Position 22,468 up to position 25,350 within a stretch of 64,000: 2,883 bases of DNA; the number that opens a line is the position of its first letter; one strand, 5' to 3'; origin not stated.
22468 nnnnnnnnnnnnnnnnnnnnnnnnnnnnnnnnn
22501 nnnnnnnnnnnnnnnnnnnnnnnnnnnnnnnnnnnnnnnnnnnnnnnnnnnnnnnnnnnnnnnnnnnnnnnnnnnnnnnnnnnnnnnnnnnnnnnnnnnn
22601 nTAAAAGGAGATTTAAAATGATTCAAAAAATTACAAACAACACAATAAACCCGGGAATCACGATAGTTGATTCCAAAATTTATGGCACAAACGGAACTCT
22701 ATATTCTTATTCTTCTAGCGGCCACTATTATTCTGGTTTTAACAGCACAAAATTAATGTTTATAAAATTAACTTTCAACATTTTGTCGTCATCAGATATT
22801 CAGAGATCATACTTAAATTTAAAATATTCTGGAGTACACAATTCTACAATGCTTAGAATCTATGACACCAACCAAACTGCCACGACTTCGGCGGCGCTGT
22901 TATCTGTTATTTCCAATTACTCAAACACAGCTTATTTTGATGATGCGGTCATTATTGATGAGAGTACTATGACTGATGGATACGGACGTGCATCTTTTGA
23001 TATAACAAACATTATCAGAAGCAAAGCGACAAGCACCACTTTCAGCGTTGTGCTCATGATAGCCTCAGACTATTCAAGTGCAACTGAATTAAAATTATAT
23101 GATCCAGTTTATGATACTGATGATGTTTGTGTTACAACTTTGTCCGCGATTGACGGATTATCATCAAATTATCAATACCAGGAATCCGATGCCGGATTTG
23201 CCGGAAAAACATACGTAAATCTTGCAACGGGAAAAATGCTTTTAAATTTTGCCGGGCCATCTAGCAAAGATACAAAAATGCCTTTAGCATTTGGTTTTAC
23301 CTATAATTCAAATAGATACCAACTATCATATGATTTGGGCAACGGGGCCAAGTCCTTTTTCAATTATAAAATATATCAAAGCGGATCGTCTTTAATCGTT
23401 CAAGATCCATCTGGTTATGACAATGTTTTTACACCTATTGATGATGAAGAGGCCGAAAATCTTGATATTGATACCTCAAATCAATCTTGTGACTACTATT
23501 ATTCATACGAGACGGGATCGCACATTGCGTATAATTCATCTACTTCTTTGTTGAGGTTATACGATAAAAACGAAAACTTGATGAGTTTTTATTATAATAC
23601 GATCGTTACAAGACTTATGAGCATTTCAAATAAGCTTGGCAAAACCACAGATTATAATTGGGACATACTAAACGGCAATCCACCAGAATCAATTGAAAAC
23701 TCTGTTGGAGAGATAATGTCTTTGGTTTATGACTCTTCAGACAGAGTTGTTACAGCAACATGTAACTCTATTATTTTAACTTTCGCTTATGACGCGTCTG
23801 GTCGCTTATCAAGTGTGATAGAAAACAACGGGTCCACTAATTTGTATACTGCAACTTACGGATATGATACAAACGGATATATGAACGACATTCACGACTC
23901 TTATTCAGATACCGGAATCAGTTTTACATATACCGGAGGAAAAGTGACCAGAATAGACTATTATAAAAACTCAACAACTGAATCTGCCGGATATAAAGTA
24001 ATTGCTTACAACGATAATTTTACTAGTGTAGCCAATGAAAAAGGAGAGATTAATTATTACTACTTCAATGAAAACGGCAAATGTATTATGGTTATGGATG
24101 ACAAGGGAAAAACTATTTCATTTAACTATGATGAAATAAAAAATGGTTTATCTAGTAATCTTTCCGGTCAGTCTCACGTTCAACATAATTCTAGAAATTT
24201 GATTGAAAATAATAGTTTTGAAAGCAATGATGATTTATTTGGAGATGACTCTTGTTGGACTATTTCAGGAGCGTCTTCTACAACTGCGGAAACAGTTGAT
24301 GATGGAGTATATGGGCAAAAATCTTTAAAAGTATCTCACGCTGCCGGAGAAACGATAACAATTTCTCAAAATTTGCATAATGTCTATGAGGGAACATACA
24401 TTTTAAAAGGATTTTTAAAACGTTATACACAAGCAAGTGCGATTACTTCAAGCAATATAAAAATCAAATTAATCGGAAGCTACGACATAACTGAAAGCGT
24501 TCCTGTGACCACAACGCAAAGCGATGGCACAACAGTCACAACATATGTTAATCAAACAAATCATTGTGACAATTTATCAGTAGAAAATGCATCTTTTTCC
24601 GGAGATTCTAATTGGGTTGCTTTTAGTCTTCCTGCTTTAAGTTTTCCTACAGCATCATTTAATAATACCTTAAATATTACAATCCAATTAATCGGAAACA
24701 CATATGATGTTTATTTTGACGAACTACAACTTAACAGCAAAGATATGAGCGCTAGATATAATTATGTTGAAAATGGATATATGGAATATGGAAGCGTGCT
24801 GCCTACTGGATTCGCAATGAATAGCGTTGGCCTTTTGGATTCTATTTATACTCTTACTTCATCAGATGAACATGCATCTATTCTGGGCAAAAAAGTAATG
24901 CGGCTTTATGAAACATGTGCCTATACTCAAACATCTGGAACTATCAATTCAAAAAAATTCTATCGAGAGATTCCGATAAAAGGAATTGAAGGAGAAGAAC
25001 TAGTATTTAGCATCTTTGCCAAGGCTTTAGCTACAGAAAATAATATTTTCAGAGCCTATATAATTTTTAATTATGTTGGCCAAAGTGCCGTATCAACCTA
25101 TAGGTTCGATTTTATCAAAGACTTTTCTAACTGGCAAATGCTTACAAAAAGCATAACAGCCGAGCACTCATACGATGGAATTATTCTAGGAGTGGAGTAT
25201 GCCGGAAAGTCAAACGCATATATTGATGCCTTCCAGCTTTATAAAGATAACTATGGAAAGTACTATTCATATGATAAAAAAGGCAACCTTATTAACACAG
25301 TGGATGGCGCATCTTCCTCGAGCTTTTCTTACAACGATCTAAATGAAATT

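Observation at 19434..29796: Sigma factor, orphan holin pair and a signal-less 2235-aa Rhs toxin: candidate sigma-controlled, holin-dependent (T10SS-like) export of a polymorphic toxin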

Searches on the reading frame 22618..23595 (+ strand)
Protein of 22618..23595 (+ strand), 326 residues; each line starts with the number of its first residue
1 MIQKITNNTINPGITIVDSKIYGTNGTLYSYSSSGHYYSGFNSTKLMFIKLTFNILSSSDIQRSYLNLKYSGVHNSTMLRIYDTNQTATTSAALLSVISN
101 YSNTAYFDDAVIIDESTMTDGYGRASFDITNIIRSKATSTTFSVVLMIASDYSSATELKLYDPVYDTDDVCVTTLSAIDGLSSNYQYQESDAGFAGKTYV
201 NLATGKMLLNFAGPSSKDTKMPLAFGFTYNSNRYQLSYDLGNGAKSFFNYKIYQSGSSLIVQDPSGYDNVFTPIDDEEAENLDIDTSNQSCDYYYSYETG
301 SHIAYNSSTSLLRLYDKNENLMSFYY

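Call 11: find_homologous_proteins(query=window:22618-23595:+, max_evalue=0.001)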
Query seq(326 aa): 1061 candidates shared short words with the query, none scored E <= 0.001.

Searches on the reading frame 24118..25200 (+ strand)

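Call 101: search_protein_families(library=pfam, proteins=[window:24118-25200:+], max_evalue=0.1)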
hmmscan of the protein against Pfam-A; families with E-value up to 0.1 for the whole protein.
window:24118-25200:+ (361 aa): 1 family
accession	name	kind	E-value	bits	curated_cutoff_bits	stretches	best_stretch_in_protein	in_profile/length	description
PF20632.2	CoV_NSP13_ZBD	-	0.087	13.8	27.7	0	131-183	35-87/93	Coronavirus Non-structural protein 13, zinc-binding domain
